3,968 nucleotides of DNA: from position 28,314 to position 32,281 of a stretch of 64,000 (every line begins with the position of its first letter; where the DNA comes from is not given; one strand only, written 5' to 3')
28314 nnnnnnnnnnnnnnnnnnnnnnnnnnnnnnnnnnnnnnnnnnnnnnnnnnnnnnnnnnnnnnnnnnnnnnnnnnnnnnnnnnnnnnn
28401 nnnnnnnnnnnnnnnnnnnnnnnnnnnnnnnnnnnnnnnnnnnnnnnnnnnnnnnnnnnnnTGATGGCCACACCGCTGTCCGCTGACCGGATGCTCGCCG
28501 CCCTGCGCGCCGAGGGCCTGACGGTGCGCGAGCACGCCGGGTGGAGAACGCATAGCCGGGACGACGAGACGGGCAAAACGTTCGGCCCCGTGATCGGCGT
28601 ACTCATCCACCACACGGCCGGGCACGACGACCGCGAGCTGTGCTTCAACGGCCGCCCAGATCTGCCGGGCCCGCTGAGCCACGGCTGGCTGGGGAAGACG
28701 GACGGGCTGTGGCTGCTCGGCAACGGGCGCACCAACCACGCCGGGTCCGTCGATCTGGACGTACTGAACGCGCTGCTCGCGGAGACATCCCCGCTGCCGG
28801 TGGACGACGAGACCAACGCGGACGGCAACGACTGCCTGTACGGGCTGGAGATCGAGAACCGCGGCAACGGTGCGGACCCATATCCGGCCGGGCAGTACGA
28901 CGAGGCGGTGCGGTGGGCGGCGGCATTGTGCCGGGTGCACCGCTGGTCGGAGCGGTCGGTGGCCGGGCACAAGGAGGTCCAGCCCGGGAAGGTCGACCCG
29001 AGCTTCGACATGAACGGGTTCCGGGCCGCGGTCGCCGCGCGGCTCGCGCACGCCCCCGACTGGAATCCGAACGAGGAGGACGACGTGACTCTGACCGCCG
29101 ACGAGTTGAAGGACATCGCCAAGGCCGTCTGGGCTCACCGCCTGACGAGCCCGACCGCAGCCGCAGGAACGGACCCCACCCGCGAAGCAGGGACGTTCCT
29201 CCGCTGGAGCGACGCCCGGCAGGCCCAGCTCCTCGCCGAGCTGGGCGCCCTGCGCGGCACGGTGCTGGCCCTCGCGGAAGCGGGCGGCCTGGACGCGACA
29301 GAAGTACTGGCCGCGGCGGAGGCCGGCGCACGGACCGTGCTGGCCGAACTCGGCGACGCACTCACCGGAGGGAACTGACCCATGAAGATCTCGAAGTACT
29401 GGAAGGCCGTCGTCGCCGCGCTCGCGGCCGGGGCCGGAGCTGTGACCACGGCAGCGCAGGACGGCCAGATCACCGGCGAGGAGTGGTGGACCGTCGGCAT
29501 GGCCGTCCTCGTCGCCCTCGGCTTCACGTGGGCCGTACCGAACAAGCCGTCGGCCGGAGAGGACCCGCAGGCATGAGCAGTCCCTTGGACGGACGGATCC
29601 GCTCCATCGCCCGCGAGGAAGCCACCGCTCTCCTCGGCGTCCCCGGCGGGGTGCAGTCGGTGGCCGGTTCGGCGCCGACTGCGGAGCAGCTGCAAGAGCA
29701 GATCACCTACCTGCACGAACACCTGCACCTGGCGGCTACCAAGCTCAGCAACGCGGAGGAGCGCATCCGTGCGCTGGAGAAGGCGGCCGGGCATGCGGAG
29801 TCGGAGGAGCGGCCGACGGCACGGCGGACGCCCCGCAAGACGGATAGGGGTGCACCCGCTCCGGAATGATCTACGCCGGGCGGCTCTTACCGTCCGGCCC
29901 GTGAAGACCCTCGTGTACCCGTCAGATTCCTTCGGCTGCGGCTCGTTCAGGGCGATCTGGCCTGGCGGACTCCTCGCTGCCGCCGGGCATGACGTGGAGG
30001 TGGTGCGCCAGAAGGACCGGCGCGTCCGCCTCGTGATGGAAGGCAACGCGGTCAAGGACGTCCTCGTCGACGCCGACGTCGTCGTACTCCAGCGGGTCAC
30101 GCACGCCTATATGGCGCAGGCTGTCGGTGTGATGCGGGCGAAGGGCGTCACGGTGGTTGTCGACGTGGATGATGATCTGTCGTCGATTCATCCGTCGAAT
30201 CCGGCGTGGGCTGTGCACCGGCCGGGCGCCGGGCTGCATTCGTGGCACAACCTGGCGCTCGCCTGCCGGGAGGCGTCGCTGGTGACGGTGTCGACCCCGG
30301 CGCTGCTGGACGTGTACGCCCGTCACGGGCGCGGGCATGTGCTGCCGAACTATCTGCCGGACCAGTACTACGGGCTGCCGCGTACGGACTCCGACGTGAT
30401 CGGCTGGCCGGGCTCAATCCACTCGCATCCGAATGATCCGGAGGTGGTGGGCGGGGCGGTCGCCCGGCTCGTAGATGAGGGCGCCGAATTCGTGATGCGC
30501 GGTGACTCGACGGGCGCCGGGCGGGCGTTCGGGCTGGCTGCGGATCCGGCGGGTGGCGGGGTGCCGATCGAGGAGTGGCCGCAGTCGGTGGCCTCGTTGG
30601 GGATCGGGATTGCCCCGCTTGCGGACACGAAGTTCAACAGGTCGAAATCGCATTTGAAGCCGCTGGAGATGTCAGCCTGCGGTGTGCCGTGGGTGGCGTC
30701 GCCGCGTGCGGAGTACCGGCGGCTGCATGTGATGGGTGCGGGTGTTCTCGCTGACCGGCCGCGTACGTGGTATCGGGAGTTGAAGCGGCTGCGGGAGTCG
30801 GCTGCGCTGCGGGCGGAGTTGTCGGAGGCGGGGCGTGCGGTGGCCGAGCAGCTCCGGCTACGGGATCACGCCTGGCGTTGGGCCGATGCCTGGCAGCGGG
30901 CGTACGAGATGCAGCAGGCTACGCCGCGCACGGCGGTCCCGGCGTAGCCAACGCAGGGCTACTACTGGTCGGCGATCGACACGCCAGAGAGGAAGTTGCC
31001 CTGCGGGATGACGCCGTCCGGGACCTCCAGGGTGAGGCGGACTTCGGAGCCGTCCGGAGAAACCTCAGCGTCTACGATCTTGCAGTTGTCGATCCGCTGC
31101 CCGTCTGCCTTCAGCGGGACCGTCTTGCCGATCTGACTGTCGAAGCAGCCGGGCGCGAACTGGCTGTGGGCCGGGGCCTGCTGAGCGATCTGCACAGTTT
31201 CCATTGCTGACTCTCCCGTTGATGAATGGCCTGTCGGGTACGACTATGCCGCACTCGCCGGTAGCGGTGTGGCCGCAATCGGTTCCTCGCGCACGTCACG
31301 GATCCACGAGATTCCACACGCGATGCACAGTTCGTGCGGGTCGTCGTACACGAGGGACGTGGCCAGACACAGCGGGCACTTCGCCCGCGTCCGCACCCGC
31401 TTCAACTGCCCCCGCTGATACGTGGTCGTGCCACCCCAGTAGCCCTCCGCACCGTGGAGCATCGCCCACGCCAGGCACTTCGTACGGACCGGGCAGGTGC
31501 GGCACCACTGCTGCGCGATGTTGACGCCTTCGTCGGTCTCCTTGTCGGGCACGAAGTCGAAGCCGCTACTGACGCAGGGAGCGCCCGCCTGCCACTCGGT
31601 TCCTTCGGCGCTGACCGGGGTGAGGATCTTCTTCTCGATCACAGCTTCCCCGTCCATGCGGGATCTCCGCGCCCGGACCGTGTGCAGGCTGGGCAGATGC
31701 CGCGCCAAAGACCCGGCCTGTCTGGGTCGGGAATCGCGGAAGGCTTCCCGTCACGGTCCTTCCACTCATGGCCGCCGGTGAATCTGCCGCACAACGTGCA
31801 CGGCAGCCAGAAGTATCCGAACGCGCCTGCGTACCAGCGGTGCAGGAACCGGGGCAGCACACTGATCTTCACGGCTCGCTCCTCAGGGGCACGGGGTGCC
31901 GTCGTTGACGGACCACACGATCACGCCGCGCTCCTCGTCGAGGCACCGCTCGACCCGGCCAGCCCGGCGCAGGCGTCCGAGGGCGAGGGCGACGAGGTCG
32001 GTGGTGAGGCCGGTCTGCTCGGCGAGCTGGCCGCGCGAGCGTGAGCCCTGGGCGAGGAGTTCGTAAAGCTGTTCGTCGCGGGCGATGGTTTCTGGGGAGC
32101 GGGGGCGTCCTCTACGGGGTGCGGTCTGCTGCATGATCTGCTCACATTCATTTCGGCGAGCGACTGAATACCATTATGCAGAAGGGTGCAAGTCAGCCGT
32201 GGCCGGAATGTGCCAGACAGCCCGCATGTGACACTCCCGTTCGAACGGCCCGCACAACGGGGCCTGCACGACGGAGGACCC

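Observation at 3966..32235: Seven-copy non-canonical promoter motif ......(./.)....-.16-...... found only in the late region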

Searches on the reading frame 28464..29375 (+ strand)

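Call 22: search_protein_families(library=pfam, proteins=[window:28464-29375:+], max_evalue=0.01)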
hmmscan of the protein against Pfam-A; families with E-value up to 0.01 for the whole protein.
window:28464-29375:+ (304 aa): 1 family
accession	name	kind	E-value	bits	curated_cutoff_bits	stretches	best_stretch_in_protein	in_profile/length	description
PF01510.30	Amidase_2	-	2.9e-14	54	26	1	42-179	4-129/131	N-acetylmuramoyl-L-alanine amidase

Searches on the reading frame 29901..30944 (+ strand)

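Call 22: search_protein_families(library=pfam, proteins=[window:29901-30944:+], max_evalue=0.01)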
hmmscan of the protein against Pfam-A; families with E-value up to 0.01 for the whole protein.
window:29901-30944:+ (348 aa): 1 family
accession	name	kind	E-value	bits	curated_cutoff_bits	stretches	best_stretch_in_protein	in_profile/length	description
PF13524.12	Glyco_trans_1_2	-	6.3e-05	23.4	25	1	243-314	56-128/144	Glycosyl transferase-like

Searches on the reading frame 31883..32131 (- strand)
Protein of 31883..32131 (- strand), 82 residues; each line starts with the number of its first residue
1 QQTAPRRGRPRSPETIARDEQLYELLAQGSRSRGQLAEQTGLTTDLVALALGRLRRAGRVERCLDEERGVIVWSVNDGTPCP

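Call 22: search_protein_families(library=pfam, proteins=[window:31883-32131:-], max_evalue=0.01)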
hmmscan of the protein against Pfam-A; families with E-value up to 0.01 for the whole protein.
window:31883-32131:- (82 aa): 4 families
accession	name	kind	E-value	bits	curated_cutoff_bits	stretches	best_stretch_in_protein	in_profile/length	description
PF17782.7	DprA_WH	-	0.00085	19.8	22.9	1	11-63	6-58/61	DprA winged helix domain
PF12802.13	MarR_2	-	0.0053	17.3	27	1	22-67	11-57/61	MarR family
PF13412.12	HTH_24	-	0.0074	16.3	21.9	0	22-61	9-48/48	Winged helix-turn-helix DNA-binding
PF10771.15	DUF2582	-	0.0082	16.7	24.2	0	21-61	12-53/65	Winged helix-turn-helix domain (DUF2582)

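Call 47: find_homologous_proteins(query=window:31883-32131:-, max_evalue=0.001)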
Query window:31883-32131:- (82 aa): 73 proteins with E <= 0.001 among 83 candidates.
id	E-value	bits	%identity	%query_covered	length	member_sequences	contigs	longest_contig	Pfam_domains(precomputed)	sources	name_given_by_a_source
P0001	2.1e-44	167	96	100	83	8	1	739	-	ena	-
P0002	4.0e-38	147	84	100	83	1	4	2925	-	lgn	-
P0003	1.0e-34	136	82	100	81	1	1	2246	-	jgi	jgi:hypothetical protein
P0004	5.1e-33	130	76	100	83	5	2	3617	-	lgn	-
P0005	1.6e-32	129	80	100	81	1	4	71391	-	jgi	jgi:hypothetical protein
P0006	4.0e-31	124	77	100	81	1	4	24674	-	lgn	-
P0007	4.5e-31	124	78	100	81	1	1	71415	-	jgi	jgi:hypothetical protein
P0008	5.4e-31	124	76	100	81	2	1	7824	-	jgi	-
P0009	6.0e-31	124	77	100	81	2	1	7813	-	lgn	-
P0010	7.1e-31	123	74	88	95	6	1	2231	-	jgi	jgi:hypothetical protein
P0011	1.1e-30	123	77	100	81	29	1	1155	-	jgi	jgi:hypothetical protein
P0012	1.2e-30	123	76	100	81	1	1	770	-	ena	-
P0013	1.6e-30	122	74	100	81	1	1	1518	-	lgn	-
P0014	1.6e-30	122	78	100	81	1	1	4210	-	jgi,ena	-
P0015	1.7e-30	122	78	100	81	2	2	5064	-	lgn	-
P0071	1.1e-10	59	55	62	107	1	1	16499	PF17782.8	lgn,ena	-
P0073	9.1e-10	56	49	63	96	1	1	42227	-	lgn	-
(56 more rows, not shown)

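Call 66: search_solved_structures(query=A1, max_evalue=10)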
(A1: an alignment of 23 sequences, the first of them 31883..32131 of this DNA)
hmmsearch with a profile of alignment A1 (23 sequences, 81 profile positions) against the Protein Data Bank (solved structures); distinct sequences matched with E-value up to 10: 77 (the best 60 are shown).
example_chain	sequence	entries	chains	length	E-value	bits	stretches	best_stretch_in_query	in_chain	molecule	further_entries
5yhy_A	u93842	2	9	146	0.00069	22.9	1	20-77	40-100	Zinc transport transcriptional regulator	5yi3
5yhx_A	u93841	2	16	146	0.00069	22.9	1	20-77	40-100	Zinc transport transcriptional regulator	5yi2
5yi0_B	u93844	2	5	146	0.001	22.3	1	20-77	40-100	Zinc transport transcriptional regulator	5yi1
6fi9_A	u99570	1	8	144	0.0016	21.7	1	20-77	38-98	Transcriptional regulator ZitR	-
5yhz_A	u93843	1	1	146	0.0035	20.6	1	22-77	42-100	Zinc transport transcriptional regulator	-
2lvs_A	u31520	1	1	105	0.0043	20.3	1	29-63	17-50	Putative uncharacterized protein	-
7fby_A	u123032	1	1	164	0.0078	19.5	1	12-64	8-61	Transcriptional regulatory protein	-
9w4v_A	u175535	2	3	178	0.0089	19.3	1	12-64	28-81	Uncharacterized HTH-type transcriptional regulator PH0140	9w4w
6o8k_A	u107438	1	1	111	0.017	18.5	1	23-76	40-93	Transcriptional regulator, ArsR family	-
13ct_A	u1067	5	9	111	0.018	18.3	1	23-76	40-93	Transcriptional regulator, ArsR family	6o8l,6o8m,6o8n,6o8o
8c7t_A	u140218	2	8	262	0.02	18.2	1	22-63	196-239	GTP-sensing transcriptional pleiotropic repressor CodY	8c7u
2kko_A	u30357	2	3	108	0.02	18.2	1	22-76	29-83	POSSIBLE TRANSCRIPTIONAL REGULATORY PROTEIN (POSSIBLY ARSR-FAMILY) | Possible transcriptional regulatory arsR-family protein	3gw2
3tgn_A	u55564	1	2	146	0.03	17.6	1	20-76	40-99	Adc operon repressor AdcR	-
2lkp_A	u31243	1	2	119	0.043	17.1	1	23-77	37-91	HTH-type transcriptional regulator NmtR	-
2vxz_A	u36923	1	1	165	0.049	16.9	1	13-68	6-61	PYRSV_GP04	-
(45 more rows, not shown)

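Call 70: predict_structure(alignment_id=A1)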
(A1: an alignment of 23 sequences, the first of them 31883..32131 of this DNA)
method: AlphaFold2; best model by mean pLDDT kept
length: 82 residues; sequences in the alignment: 23
mean_pLDDT: 88.4   pTM: 0.72
mean pLDDT of the five models: 88.4, 88.0, 87.3, 87.2, 87.1
residues with pLDDT >= 90: 59; 70-90: 15; 50-70: 6; < 50: 2
segments of 3 or more residues with pLDDT < 50: none
pLDDT, mean of each block of 10 residues (from residue 1): 61 91 94 95 96 95 90 88 74
secondary structure, 60 per line:
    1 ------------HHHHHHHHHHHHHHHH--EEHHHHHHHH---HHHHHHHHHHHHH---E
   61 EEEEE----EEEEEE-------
elements in order: H13-28 H33-40 H44-56 E60-65 E70-75

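Call 88: fold_search(model_id=the predicted structure, library=pdb)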
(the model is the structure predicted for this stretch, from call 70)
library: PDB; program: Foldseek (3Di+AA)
matches with E <= 10: 500; with E <= 0.001: 8
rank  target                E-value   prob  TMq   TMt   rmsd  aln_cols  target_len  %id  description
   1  5yi0_A                3.2e-04  1.00  0.68  0.40   3.1        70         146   20  Structure of Lactococcus lactis ZitR, C30AH42A mutant (released 2017-12-06)
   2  5yi1                  3.8e-04  1.00  0.73  0.46   2.3        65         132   20  Structure of Lactococcus lactis ZitR, C30AH42A mutant in apo form (released 2017-12-06)
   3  6cdb_A                4.7e-04  1.00  0.69  0.59   2.0        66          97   20  Crystal Structure of V66L CzrA in the Zn(II)bound state (released 2018-07-11)
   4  1r1v_B                5.0e-04  1.00  0.69  0.60   2.3        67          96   19  Crystal structure of the metal-sensing transcriptional repressor CzrA from Staphylococcus aureus in the Zn2-form (released 2004-05-18)
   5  6cdb_B                6.5e-04  1.00  0.68  0.59   2.3        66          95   20  Crystal Structure of V66L CzrA in the Zn(II)bound state (released 2018-07-11)
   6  1smt_A                8.0e-04  1.00  0.67  0.56   3.5        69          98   23  SMTB REPRESSOR FROM SYNECHOCOCCUS PCC7942 (released 1997-12-03)
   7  4kmf_A                8.5e-04  1.00  0.67  0.87   2.0        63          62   22  Crystal structure of Zalpha domain from Carassius auratus PKZ in complex with Z-DNA (released 2013-07-03)
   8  1r1u_A                9.8e-04  1.00  0.61  0.54   5.1        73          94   19  Crystal structure of the metal-sensing transcriptional repressor CzrA from Staphylococcus aureus in the apo-form (released 2004-05-18)
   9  1r23_A                1.0e-03  1.00  0.63  0.51   7.2        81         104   21  Crystal structure of the cyanobacterial metallothionein repressor SmtB in the Zn1-form (one Zn(II) per dimer) (released 2004-05-18)
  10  4ooi_B                1.0e-03  1.00  0.66  0.57   2.6        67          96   21  Reduced HlyU from Vibrio cholerae N16961 (released 2014-12-31)
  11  5hs7_A                1.0e-03  1.00  0.66  0.54   4.9        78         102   14  Reduced form of the transcriptional regulator YodB from B. subtilis (released 2016-08-17)
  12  5yhy                  1.0e-03  1.00  0.73  0.42   4.9        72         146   21  Structure of Lactococcus lactis ZitR, C30S mutant (released 2017-12-06)
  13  6o8k                  1.0e-03  1.00  0.61  0.55   3.1        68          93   25  Crystal Structure of apo and reduced Sulfide-responsive transcriptional repressor (SqrR) from Rhodobacter capsulatus. (released 2020-04-01)
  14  1smt_B                1.1e-03  1.00  0.63  0.52   7.2        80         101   21  SMTB REPRESSOR FROM SYNECHOCOCCUS PCC7942 (released 1997-12-03)
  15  2kko_MODEL_1_A        1.1e-03  1.00  0.60  0.46   4.9        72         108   22  Solution NMR structure of the homodimeric winged helix-turn-helix DNA-binding domain (fragment 1-100) Mb0332 f (released 2009-08-11)
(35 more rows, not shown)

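Call 90: find_encoding_contigs(protein=P0073, flank=10000, max_places=2)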
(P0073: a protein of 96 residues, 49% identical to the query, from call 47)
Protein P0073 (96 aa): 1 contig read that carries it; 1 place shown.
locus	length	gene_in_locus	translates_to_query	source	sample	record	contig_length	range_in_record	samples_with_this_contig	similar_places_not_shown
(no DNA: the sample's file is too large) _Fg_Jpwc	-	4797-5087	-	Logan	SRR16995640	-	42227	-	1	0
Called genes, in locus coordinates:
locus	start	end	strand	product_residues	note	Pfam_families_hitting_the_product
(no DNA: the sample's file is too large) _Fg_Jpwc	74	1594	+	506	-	PF12804:NTP_transf_3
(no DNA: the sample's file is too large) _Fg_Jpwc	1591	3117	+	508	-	-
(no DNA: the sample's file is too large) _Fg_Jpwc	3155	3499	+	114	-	PF08761:dUTPase_2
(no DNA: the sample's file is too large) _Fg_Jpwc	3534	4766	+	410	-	PF00145:DNA_methylase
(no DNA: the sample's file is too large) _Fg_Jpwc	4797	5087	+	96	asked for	-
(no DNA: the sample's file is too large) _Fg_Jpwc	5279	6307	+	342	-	PF06067:DUF932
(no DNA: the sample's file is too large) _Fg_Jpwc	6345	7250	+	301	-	-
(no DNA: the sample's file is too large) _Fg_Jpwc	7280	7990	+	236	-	-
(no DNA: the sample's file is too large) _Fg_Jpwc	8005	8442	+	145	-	PF02467:Whib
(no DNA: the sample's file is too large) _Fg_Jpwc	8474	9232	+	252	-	-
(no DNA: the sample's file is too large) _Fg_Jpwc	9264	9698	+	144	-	-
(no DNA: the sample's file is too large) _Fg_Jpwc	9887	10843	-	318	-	-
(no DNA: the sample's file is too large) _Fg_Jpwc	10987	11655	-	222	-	PF00535:Glycos_transf_2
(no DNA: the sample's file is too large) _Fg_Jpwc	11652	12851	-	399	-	PF03446:NAD_binding_2 (weak), PF03721:UDPG_MGDP_dh_N, PF00984:UDPG_MGDP_dh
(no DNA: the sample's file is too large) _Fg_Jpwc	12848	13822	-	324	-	PF01073:3Beta_HSD, PF01370:Epimerase, PF02719:Polysacc_synt_2, PF04321:RmlD_sub_bind, PF07993:NAD_binding_4, PF13460:NAD_binding_10 (weak), PF16363:GDP_Man_Dehyd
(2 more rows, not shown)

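Call 91: find_encoding_contigs(protein=P0071, flank=10000, max_places=2)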
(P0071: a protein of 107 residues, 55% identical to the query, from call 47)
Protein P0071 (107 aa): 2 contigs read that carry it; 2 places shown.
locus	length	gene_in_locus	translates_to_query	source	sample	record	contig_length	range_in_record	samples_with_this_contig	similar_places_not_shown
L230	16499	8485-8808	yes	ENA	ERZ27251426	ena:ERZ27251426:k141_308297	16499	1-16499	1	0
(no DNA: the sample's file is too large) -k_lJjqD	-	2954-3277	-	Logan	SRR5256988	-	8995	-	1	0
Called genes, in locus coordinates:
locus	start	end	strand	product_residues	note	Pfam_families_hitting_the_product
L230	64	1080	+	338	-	PF01183:Glyco_hydro_25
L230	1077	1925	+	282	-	PF13479:AAA_24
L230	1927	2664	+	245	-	PF05037:DUF669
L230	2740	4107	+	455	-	-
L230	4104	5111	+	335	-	-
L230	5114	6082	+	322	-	PF01073:3Beta_HSD, PF01370:Epimerase, PF07993:NAD_binding_4 (faint), PF13460:NAD_binding_10, PF16363:GDP_Man_Dehyd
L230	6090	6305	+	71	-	-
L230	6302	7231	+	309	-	PF08761:dUTPase_2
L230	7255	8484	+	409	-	PF00145:DNA_methylase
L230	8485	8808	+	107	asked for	PF17782:WHD_DprA (weak)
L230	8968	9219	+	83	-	-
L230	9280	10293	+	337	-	PF06067:DUF932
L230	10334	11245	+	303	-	-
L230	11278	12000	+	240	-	-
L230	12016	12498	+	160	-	PF02467:Whib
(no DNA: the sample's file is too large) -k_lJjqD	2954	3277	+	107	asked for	PF17782:WHD_DprA (weak)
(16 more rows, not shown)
